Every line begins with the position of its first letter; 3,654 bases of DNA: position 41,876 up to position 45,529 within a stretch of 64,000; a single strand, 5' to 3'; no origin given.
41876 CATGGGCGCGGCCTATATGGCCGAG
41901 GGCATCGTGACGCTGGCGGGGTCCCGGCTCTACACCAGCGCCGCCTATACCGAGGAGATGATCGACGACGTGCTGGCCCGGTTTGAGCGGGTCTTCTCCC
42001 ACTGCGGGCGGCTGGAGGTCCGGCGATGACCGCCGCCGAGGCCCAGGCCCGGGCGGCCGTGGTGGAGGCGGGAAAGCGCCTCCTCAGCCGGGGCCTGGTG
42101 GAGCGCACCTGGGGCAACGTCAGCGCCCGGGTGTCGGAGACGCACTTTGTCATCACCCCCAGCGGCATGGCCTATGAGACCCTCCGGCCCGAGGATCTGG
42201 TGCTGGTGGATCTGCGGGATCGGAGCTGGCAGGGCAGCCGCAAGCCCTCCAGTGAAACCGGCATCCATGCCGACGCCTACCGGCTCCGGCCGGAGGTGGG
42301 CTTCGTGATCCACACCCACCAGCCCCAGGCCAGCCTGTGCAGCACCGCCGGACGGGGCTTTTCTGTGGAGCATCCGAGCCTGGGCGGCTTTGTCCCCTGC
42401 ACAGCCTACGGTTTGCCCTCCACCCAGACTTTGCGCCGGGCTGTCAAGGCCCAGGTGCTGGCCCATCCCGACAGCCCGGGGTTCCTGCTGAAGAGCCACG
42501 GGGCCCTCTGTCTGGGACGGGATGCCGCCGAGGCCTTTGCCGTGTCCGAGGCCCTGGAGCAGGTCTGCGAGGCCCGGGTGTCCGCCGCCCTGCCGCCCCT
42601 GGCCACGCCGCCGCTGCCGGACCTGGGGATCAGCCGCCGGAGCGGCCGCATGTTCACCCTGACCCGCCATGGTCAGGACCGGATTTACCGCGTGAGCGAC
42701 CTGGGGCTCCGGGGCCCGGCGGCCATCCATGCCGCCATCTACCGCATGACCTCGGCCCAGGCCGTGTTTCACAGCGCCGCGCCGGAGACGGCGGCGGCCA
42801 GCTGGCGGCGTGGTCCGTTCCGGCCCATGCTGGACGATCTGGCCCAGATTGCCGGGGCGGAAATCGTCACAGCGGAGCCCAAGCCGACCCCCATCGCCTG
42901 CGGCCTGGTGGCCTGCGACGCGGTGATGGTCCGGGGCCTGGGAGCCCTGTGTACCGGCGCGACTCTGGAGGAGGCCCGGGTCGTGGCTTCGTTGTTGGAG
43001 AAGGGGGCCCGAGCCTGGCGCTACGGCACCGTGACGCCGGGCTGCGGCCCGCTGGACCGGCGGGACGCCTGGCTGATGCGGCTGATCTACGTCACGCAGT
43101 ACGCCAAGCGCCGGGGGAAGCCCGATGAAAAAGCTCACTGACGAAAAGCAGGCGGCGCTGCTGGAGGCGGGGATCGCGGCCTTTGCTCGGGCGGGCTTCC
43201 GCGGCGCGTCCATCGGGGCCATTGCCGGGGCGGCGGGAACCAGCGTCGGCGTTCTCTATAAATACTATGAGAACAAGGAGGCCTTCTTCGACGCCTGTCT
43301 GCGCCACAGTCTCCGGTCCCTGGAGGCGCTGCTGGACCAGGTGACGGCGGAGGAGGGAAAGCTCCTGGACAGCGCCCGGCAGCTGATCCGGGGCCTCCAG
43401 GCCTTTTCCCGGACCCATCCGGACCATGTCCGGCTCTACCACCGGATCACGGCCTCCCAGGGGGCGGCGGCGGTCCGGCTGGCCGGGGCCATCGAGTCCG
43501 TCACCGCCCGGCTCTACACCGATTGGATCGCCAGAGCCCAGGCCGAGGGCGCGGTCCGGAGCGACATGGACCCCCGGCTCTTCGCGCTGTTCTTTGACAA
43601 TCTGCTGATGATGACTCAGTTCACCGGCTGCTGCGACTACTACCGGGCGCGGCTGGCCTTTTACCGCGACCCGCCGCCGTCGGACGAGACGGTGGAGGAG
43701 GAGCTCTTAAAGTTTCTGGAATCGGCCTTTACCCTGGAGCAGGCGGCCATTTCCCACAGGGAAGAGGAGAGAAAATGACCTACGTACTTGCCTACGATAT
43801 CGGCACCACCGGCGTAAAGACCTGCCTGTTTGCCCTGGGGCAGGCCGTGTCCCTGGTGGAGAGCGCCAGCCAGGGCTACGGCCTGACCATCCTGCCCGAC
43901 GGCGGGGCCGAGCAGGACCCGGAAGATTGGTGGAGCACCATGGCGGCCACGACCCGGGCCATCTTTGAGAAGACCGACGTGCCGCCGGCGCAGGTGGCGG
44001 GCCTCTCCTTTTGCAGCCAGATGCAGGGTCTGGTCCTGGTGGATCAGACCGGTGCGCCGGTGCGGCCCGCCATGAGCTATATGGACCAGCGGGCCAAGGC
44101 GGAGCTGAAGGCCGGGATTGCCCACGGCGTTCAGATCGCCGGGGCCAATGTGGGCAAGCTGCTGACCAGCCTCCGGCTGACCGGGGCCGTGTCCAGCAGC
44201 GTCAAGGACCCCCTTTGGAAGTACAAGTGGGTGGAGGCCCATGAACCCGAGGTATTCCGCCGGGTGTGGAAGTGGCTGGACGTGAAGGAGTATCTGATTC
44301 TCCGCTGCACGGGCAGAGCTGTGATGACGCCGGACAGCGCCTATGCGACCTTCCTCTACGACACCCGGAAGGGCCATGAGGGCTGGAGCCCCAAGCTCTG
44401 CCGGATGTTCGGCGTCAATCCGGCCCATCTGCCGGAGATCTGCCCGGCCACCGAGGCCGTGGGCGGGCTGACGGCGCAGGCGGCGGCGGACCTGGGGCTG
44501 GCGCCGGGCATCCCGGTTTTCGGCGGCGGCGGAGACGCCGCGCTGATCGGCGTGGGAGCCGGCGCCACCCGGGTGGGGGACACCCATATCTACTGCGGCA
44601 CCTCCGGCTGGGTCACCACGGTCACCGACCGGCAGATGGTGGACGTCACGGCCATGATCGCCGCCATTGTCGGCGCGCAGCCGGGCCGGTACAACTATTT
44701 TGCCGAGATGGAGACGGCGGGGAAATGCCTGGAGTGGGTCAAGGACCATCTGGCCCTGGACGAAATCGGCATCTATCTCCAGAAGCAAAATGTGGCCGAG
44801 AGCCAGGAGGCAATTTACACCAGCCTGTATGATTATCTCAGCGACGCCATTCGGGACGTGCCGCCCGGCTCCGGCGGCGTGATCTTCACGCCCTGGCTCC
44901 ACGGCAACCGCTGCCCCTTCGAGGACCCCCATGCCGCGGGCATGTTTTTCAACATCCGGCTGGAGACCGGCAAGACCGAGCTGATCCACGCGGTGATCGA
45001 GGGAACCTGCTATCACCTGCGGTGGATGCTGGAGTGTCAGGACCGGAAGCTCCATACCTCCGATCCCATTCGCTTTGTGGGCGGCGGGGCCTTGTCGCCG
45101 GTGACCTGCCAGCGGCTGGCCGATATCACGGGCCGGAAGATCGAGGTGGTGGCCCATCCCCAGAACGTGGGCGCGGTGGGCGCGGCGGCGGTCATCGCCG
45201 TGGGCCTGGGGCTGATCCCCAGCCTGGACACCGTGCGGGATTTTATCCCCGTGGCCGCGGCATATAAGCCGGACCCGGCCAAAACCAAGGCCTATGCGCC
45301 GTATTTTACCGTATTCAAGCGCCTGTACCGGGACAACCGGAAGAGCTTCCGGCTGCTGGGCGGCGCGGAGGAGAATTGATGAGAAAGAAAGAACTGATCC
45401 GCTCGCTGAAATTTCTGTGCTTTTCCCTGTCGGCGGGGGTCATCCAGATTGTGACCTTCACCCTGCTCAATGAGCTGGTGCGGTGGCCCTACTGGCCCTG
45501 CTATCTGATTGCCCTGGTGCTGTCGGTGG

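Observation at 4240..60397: GTAG-headed palindromic (REP-like) repeat family with compensatory stem variation fills the intergenic DNA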

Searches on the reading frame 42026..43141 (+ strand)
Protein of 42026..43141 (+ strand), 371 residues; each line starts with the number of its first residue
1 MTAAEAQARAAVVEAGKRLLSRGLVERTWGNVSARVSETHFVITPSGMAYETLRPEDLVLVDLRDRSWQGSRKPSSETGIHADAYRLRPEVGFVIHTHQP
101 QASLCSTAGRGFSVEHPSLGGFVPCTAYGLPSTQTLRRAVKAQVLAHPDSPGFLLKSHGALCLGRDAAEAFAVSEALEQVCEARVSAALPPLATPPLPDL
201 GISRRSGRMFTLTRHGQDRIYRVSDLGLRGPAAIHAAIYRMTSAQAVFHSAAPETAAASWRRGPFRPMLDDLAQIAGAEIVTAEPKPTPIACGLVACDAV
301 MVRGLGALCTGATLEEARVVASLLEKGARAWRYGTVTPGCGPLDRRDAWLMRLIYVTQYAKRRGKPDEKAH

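Call 75: search_protein_families(library=pfam, proteins=[window:42026-43141:+], max_evalue=0.00001)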
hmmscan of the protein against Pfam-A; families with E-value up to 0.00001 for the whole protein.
window:42026-43141:+ (371 aa): 1 family
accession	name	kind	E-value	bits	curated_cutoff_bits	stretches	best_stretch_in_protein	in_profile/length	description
PF00596.27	Aldolase_II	-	1.8e-57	194.6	22.2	2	11-183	2-181/183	Class II Aldolase and Adducin N-terminal domain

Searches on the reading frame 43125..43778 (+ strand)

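Call 75: search_protein_families(library=pfam, proteins=[window:43125-43778:+], max_evalue=0.00001)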
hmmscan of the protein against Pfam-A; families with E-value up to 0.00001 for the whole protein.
window:43125-43778:+ (217 aa): 1 family
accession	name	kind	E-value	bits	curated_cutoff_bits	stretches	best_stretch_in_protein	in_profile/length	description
PF00440.29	TetR_N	-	1.4e-10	41.2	24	1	12-58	1-47/47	Bacterial regulatory proteins, tetR family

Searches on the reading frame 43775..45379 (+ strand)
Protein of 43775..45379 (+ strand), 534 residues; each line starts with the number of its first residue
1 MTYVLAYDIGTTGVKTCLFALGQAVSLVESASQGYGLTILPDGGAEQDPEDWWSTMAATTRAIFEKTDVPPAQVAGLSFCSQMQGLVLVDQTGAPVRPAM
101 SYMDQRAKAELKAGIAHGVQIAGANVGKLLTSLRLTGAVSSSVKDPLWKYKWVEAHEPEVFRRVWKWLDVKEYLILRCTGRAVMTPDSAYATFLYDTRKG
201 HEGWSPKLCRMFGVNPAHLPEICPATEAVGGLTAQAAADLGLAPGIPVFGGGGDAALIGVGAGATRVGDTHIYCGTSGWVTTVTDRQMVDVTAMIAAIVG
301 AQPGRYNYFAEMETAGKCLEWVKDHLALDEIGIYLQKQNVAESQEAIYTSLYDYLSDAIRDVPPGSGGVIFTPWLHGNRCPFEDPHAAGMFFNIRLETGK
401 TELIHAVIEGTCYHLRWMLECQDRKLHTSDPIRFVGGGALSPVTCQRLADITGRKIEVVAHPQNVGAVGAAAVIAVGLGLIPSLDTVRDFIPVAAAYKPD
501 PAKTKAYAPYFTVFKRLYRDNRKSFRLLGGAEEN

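Call 75: search_protein_families(library=pfam, proteins=[window:43775-45379:+], max_evalue=0.00001)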
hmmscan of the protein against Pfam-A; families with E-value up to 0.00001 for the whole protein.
window:43775-45379:+ (534 aa): 2 families
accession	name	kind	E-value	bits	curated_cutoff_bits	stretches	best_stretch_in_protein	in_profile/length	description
PF00370.27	FGGY_N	-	5.8e-42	144.4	28.8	1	3-257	1-241/245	FGGY family of carbohydrate kinases, N-terminal domain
PF02782.22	FGGY_C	-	7.8e-29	101.3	27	1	272-476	3-196/198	FGGY family of carbohydrate kinases, C-terminal domain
